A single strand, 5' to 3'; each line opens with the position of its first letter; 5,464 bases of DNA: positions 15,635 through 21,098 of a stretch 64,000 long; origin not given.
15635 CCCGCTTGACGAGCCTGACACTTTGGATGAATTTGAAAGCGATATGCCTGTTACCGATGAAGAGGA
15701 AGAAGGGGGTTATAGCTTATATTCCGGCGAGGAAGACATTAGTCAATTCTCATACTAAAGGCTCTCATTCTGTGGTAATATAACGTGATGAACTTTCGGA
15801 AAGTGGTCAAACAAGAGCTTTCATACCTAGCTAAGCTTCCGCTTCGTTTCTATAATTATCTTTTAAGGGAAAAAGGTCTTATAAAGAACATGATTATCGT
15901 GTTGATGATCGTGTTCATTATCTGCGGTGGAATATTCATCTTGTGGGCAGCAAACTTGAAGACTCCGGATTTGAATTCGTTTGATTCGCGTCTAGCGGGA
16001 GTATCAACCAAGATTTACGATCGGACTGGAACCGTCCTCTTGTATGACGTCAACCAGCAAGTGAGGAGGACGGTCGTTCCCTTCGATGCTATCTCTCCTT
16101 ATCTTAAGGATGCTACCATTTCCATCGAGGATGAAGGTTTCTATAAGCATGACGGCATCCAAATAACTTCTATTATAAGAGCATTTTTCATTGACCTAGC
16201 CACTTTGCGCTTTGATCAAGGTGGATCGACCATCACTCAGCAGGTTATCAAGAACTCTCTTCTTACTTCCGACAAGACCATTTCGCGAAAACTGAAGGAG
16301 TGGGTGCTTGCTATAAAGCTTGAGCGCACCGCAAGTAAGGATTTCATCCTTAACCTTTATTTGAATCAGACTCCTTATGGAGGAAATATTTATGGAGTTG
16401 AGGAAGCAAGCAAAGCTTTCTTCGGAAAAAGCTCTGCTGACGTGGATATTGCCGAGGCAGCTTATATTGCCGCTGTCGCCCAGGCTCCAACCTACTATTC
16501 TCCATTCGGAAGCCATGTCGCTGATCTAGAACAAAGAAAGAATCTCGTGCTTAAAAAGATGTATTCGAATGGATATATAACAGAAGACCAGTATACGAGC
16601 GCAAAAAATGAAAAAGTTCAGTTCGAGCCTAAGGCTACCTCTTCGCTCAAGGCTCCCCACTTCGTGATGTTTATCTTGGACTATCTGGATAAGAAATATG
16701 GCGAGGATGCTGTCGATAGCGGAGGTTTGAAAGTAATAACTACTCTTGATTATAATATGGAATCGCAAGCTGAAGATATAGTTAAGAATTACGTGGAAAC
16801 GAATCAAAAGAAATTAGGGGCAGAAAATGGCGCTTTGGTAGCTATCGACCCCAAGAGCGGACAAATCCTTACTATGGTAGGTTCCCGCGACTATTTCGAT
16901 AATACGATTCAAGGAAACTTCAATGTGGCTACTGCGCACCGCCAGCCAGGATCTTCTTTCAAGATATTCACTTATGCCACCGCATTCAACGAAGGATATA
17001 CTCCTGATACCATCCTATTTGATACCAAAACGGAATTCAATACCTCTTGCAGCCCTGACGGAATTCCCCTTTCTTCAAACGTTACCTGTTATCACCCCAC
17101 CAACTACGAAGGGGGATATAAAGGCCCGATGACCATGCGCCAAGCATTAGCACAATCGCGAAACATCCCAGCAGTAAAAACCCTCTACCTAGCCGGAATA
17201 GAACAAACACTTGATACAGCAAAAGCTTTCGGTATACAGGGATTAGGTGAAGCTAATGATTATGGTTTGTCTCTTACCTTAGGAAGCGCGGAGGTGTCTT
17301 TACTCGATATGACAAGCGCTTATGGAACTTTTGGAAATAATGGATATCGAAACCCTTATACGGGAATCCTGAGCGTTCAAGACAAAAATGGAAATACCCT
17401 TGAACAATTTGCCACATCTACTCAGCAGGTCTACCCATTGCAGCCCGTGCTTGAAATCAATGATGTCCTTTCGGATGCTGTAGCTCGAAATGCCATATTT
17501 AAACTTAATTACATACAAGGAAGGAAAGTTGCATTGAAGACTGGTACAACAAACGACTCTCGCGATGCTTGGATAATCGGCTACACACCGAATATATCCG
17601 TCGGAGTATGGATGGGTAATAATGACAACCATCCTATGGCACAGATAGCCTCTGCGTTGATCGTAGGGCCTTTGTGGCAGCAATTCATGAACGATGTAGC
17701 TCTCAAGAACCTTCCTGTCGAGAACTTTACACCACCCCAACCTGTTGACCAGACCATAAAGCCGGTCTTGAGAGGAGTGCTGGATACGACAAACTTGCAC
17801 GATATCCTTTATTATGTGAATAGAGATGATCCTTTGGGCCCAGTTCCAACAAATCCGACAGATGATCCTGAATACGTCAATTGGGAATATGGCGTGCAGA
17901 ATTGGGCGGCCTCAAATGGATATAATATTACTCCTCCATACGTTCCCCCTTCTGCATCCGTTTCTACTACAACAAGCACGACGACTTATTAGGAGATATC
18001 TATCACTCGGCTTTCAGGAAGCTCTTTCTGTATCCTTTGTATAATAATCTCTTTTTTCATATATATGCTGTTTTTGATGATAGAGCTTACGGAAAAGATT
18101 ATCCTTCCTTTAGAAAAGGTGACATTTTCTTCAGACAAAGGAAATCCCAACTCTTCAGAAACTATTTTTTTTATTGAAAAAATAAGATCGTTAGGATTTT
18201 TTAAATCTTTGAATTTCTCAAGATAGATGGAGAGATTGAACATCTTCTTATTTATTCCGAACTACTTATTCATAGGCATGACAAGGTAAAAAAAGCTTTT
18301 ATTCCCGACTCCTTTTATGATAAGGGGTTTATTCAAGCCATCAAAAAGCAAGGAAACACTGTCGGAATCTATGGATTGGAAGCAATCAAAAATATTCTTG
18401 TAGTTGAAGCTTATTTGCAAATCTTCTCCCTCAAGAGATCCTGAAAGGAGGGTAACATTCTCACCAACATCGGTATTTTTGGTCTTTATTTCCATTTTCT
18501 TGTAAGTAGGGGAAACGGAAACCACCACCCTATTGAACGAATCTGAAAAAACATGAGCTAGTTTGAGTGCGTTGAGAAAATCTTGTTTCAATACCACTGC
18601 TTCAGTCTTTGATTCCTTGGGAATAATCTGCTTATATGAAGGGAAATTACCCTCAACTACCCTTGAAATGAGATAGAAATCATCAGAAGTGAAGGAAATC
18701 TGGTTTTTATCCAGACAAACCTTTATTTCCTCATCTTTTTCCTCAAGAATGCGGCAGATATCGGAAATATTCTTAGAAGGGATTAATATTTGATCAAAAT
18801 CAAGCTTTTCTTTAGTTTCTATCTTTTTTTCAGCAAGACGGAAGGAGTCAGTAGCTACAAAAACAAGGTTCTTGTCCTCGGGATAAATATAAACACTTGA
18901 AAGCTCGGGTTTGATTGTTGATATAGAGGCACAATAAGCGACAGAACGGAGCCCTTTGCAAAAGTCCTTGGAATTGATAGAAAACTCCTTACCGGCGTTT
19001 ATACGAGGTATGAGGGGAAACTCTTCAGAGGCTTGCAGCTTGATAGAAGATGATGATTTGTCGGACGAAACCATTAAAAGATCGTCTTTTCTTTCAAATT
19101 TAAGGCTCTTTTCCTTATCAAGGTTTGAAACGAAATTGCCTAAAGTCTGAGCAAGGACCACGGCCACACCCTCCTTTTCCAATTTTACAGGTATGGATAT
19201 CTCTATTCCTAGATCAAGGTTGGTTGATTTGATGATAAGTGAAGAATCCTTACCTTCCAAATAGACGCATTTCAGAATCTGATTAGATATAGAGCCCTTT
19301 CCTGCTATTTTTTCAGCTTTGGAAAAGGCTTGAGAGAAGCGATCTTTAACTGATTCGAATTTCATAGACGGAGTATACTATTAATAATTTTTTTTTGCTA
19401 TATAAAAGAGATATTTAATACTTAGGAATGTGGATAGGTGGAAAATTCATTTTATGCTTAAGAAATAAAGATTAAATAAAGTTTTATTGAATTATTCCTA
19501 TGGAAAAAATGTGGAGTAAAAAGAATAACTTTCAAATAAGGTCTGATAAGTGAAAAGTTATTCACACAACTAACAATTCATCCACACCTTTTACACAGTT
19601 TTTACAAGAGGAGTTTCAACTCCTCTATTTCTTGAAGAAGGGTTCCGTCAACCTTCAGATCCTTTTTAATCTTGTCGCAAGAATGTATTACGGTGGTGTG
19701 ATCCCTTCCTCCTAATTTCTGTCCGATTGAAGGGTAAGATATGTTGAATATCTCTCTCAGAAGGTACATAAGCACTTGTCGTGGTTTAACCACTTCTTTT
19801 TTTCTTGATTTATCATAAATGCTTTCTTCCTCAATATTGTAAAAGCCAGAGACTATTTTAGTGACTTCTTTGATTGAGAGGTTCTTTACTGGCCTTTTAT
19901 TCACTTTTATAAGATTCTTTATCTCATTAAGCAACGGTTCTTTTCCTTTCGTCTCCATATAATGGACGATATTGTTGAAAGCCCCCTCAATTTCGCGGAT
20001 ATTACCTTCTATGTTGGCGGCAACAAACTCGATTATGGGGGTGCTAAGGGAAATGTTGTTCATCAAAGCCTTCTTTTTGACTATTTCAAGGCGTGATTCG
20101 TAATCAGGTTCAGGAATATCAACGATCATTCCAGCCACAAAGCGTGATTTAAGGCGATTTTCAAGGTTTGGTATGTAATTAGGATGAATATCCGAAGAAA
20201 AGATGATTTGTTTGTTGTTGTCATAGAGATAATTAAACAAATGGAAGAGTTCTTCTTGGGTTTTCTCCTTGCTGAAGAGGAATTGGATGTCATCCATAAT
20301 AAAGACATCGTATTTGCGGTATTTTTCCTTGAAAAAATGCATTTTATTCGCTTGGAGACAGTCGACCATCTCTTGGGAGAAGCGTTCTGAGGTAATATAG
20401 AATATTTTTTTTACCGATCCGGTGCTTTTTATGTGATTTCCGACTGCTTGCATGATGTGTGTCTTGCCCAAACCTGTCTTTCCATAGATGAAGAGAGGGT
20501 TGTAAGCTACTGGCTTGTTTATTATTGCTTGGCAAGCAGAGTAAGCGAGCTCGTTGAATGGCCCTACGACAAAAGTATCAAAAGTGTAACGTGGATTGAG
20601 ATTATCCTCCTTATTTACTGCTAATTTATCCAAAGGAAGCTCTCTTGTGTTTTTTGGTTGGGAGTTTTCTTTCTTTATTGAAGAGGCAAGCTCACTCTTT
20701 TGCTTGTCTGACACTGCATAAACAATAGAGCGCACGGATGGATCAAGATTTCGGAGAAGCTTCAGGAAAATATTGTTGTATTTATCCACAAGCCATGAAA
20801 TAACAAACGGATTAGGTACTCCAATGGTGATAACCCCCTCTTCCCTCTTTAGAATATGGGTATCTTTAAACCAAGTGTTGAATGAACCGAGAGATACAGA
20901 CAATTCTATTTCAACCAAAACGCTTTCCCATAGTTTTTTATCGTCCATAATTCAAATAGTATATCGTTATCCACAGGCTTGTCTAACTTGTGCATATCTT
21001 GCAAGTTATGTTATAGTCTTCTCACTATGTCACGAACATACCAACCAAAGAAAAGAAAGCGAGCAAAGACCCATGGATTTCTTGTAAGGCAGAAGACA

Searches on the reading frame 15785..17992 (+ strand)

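Call 73: search_protein_families(library=pfam, proteins=[window:15785-17992:+], max_evalue=0.0001)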
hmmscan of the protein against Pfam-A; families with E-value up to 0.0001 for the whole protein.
window:15785-17992:+ (735 aa): 2 families
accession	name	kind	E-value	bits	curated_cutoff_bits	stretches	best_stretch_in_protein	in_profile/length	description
PF00912.28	Transgly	-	1.2e-57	194.6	27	1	88-259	7-177/178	Transglycosylase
PF00905.27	Transpeptidase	-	1.1e-23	84.3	22.1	1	349-603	1-267/299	Penicillin binding protein transpeptidase domain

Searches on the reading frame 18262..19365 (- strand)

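Call 73: search_protein_families(library=pfam, proteins=[window:18262-19365:-], max_evalue=0.0001)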
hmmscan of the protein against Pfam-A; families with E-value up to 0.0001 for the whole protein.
window:18262-19365:- (367 aa): 3 families
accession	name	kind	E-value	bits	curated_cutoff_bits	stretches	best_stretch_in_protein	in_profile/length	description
PF00712.24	DNA_pol3_beta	-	2.2e-24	86.4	24.4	2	1-120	1-120/120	DNA polymerase III beta subunit, N-terminal domain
PF02767.21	DNA_pol3_beta_2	-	8.6e-22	78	27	1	130-242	2-115/116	DNA polymerase III beta subunit, central domain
PF02768.20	DNA_pol3_beta_3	-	5.1e-21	75.2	27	1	245-365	1-120/121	DNA polymerase III beta subunit, C-terminal domain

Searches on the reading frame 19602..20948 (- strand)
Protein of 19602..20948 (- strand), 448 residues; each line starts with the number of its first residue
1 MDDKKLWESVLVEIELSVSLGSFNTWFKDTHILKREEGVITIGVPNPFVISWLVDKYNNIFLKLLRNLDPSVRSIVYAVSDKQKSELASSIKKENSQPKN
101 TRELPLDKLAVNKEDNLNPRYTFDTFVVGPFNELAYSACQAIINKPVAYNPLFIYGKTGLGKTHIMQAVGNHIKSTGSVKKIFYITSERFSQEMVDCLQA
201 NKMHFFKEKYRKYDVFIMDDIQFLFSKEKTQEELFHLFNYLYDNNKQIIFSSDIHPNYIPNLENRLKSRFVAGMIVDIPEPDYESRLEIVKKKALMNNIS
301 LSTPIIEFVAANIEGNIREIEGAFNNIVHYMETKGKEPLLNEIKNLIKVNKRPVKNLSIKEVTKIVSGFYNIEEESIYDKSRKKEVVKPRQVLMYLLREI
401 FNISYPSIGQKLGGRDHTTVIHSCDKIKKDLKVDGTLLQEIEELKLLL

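Call 73: search_protein_families(library=pfam, proteins=[window:19602-20948:-], max_evalue=0.0001)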
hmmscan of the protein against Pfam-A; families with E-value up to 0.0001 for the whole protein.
window:19602-20948:- (448 aa): 5 families
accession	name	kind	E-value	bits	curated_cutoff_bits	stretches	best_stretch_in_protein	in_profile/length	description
PF00308.24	Bac_DnaA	-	1.9e-62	210.7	23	1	117-277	1-162/162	Bacterial DnaA ATPAse domain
PF08299.17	Bac_DnaA_C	-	6.5e-27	93.8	31.5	1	359-427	1-69/69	Bacterial dnaA protein helix-turn-helix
PF11638.13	DnaA_N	-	2.1e-11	43.8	24.6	1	5-66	2-64/65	DnaA N-terminal domain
PF01695.23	IstB_IS21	-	8.3e-08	32.5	24.1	1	152-251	95-192/238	IstB-like ATP binding protein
PF00004.35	AAA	-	2.4e-05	25.3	21.2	1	153-267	2-124/131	ATPase family associated with various cellular activities (AAA)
